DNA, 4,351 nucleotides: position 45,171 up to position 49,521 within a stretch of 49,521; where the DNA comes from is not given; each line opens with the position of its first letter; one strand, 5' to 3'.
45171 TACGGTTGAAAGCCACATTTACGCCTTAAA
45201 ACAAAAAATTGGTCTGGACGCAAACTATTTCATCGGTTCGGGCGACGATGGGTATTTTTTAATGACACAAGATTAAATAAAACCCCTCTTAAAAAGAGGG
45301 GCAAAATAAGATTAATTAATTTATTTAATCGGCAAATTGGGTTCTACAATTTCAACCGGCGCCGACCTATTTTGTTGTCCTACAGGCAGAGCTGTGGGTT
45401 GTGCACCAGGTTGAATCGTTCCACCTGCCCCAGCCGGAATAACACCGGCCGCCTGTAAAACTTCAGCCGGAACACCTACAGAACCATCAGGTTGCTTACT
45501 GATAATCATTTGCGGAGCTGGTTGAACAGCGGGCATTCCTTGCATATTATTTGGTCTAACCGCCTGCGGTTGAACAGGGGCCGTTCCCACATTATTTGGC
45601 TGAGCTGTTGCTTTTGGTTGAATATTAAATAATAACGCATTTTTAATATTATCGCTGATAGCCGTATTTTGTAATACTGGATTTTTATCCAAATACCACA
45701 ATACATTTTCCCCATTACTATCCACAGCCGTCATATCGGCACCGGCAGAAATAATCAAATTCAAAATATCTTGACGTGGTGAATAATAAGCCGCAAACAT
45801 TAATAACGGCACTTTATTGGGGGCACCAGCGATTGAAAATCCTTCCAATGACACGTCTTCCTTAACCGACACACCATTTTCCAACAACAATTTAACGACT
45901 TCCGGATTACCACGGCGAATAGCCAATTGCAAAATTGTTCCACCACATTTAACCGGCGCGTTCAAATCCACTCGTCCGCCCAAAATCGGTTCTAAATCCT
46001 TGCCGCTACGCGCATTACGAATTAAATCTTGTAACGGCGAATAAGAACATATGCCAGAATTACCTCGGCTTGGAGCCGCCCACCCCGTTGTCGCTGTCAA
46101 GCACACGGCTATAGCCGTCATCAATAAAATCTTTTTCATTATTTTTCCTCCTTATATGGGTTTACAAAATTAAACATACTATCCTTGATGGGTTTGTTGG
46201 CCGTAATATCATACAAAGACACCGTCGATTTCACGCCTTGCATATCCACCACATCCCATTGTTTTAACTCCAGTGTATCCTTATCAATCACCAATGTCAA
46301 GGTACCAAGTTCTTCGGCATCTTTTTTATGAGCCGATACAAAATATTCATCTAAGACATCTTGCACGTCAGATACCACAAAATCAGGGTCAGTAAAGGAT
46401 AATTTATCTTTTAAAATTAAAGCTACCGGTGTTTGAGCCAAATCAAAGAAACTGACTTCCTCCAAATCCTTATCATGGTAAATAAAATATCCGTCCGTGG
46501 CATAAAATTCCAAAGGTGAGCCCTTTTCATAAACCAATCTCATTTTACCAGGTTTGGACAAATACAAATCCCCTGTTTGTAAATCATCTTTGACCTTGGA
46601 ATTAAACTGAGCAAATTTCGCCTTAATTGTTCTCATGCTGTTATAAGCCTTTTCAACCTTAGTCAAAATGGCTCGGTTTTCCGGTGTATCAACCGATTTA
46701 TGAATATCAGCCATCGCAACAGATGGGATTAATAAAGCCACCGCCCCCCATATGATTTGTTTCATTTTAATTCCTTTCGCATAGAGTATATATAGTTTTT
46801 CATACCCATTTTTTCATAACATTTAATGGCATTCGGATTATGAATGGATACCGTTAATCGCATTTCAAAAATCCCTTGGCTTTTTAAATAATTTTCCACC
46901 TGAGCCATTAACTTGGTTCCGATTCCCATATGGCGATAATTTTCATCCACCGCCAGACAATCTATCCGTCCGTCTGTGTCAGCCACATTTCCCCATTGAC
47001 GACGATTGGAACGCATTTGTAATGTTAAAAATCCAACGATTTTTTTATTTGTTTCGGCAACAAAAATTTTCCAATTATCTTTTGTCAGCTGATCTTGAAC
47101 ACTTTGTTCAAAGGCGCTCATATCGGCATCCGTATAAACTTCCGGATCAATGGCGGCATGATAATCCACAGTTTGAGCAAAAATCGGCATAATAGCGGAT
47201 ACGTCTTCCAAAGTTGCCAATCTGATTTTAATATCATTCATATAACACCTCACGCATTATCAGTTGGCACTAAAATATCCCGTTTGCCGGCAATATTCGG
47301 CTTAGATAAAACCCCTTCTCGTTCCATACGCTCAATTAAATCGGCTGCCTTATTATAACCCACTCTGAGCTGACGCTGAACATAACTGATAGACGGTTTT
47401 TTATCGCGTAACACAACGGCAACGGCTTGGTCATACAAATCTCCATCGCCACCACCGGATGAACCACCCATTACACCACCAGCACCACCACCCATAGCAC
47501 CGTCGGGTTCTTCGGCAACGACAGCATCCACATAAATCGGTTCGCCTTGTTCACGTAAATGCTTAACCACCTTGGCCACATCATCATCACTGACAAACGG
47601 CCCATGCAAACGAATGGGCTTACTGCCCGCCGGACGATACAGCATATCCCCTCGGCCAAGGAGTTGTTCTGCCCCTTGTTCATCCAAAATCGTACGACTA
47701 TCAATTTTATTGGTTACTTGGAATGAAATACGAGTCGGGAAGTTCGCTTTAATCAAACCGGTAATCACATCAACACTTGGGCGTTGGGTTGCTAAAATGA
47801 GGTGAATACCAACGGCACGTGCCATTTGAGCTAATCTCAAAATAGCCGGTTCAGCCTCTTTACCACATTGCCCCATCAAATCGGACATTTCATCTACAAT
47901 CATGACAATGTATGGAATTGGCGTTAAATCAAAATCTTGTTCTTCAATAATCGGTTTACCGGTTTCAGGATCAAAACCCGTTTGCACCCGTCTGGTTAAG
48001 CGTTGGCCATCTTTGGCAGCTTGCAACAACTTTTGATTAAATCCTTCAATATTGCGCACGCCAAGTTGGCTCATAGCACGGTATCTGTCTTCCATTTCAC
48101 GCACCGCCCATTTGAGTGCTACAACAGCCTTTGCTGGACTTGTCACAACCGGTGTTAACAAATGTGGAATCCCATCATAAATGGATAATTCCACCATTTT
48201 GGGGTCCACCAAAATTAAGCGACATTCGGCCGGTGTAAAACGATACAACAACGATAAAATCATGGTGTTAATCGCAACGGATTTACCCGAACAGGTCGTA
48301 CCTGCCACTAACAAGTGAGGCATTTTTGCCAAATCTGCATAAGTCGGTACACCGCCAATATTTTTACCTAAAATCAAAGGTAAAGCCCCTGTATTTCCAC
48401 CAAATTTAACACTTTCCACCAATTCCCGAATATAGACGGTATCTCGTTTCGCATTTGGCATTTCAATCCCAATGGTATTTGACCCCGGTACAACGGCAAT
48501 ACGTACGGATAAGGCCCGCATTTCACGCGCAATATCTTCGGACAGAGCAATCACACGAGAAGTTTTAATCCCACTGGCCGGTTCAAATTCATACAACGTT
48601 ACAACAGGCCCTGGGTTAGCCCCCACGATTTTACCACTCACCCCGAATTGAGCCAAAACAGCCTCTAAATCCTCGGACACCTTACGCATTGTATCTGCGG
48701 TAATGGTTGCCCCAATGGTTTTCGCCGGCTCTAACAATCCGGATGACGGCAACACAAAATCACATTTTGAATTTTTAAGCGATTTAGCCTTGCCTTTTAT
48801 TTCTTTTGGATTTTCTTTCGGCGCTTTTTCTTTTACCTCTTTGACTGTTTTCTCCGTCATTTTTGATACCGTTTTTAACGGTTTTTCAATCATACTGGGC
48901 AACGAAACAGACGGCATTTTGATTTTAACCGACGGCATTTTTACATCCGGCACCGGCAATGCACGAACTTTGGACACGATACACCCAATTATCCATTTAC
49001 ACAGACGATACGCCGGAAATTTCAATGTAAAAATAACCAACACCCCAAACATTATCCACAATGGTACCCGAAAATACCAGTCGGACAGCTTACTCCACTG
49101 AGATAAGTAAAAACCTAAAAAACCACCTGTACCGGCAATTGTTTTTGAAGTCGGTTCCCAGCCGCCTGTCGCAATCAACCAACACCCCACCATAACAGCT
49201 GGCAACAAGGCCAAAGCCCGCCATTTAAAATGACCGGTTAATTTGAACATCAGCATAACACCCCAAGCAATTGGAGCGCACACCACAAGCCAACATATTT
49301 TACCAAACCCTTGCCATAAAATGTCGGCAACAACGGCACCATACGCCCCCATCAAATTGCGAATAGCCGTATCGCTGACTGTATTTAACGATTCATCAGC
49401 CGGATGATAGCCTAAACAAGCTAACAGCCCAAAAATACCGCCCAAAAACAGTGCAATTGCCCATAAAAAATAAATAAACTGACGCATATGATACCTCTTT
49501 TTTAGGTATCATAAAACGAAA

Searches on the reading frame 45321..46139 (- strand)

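Call 110: search_protein_families(library=pfam, proteins=[window:45321-46139:-], max_evalue=0.001)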
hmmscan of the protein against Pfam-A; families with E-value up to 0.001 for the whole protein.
window:45321-46139:- (272 aa): 5 families
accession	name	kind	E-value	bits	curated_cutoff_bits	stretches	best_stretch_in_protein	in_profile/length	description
PF12796.13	Ank_2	-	5.6e-09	36.9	27.3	1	52-140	16-90/90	Ankyrin repeats (3 copies)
PF13637.12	Ank_4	-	7.9e-09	36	22.7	1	56-86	20-50/50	Ankyrin repeats (many copies)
PF00023.36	Ank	-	4e-08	33.5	21.1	1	66-92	2-28/33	Ankyrin repeat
PF13606.12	Ank_3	-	1.5e-06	28.4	22.3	1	65-92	1-28/30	Ankyrin repeat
PF13857.12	Ank_5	-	3.2e-06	27.8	27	0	57-93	7-43/56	Ankyrin repeats (many copies)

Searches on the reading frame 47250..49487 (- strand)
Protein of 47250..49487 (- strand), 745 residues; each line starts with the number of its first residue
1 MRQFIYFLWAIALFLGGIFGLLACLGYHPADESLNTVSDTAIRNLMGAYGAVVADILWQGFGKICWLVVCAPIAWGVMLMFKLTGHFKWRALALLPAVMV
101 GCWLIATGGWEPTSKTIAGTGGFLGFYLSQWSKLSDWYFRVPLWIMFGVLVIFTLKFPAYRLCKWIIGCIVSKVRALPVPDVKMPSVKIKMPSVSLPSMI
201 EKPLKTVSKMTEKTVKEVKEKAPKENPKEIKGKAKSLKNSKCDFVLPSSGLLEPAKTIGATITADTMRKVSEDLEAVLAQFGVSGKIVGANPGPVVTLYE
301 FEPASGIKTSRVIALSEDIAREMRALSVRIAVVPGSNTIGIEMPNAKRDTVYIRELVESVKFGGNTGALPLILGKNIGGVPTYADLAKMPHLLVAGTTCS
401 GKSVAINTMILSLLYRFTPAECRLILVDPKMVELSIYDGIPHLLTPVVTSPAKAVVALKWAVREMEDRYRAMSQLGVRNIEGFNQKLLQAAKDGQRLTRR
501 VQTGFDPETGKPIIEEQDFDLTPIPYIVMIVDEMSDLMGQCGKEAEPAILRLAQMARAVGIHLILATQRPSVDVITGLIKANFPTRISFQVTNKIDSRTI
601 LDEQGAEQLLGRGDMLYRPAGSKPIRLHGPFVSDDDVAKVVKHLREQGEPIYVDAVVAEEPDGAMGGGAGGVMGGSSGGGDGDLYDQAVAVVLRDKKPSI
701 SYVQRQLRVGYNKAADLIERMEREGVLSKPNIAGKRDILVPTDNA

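Call 15: search_protein_families(library=pfam, proteins=[window:47250-49487:-], max_evalue=0.001)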
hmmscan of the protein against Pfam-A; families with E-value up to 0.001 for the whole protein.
window:47250-49487:- (745 aa): 4 families
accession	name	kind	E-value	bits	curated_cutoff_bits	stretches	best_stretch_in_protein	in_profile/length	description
PF01580.24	FtsK_SpoIIIE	-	2.8e-63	213.8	24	1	353-572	2-221/221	FtsK/SpoIIIE family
PF17854.6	FtsK_alpha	-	1.3e-28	99.6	22.9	1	246-345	1-101/101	FtsK alpha domain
PF09397.16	FtsK_gamma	-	1.4e-21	76.3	30.6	1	682-740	4-62/63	Ftsk gamma domain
PF13491.11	FtsK_4TM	-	3.6e-16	59.7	23.1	1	8-164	7-168/171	4TM region of DNA translocase FtsK/SpoIIIE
